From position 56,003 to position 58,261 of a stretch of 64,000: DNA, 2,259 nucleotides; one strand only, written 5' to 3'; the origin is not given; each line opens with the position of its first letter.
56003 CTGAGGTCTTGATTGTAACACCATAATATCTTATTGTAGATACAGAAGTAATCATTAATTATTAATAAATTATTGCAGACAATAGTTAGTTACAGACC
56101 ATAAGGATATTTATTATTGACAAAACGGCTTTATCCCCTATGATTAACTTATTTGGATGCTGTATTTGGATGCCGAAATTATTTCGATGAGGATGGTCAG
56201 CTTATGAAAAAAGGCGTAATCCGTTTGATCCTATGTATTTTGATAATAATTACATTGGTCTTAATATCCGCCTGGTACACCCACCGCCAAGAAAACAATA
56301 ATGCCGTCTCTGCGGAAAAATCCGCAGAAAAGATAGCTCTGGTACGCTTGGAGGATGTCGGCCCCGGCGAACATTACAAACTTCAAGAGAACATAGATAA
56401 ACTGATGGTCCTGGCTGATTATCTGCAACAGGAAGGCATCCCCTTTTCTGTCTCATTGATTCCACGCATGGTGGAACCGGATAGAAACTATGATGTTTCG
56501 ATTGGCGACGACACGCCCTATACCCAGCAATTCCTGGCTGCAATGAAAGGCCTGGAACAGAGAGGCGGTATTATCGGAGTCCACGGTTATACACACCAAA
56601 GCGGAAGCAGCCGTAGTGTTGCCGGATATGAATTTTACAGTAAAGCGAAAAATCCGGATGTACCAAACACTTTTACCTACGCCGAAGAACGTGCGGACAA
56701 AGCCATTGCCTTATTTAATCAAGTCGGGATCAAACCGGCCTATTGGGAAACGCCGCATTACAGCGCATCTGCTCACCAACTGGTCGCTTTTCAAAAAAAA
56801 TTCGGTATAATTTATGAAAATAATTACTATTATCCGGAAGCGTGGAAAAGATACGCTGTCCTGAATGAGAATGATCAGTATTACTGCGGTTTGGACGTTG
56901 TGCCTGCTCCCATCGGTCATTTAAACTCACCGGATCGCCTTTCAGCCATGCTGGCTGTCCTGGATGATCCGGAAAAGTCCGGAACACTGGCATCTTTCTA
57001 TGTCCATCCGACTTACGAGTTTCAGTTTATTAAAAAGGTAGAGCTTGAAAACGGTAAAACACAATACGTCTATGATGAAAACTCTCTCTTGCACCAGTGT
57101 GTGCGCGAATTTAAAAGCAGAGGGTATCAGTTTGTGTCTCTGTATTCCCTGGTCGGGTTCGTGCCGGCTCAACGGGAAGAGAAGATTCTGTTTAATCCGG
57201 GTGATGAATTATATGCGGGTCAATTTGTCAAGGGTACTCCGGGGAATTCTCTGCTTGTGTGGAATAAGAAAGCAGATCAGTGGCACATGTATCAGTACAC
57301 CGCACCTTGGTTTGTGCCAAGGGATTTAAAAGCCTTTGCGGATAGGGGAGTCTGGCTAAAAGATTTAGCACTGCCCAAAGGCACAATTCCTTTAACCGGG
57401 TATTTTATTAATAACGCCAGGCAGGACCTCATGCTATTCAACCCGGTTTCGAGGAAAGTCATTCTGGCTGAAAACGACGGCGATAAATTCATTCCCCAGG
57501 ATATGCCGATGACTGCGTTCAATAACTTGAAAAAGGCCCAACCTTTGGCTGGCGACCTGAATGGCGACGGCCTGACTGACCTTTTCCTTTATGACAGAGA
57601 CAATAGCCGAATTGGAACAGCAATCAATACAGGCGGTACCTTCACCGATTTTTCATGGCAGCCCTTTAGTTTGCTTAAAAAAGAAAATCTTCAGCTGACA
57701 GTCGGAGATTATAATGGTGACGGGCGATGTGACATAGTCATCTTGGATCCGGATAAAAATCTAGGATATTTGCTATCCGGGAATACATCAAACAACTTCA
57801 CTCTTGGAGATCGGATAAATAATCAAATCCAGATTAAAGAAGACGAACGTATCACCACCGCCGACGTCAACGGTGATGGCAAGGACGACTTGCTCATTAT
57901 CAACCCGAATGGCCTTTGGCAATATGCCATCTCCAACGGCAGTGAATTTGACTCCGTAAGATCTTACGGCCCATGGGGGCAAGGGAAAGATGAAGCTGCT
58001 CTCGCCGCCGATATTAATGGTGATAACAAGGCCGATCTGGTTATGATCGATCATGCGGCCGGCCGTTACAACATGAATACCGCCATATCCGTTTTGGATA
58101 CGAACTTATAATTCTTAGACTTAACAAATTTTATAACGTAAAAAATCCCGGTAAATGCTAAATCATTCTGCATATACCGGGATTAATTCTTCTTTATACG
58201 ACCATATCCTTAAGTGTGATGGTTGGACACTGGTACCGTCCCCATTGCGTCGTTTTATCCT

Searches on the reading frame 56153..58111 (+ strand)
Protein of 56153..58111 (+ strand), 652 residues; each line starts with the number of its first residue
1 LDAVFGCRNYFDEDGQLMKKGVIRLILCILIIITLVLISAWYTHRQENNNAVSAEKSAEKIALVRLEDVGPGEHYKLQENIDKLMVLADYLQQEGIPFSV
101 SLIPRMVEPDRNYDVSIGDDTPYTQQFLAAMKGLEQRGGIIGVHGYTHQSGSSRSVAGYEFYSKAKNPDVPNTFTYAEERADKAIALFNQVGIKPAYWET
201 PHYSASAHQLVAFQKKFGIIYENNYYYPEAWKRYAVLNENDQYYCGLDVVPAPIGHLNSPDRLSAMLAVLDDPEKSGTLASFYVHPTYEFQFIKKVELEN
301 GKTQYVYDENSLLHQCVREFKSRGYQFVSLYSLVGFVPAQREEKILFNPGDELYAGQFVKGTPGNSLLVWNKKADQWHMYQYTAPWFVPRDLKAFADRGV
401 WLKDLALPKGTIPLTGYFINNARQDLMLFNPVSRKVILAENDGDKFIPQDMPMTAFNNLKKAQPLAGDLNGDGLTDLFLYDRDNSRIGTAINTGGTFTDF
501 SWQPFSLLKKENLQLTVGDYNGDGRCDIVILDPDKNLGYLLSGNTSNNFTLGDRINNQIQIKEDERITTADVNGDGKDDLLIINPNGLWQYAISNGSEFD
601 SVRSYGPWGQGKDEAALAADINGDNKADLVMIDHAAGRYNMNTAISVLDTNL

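Call 109: search_protein_families(library=pfam, proteins=[window:56153-58111:+], max_evalue=0.00001)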
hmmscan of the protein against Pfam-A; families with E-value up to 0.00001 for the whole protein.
window:56153-58111:+ (652 aa): 3 families
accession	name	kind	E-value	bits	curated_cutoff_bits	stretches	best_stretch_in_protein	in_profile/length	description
PF10096.14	DUF2334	-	2.7e-45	154.9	26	1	62-319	2-202/203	Uncharacterized protein conserved in bacteria (DUF2334)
PF13517.12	FG-GAP_3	-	1.3e-18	67.8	26.9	2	468-530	1-61/61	FG-GAP-like repeat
PF01839.29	FG-GAP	-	4.8e-17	61.9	22.1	1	567-587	5-25/37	FG-GAP repeat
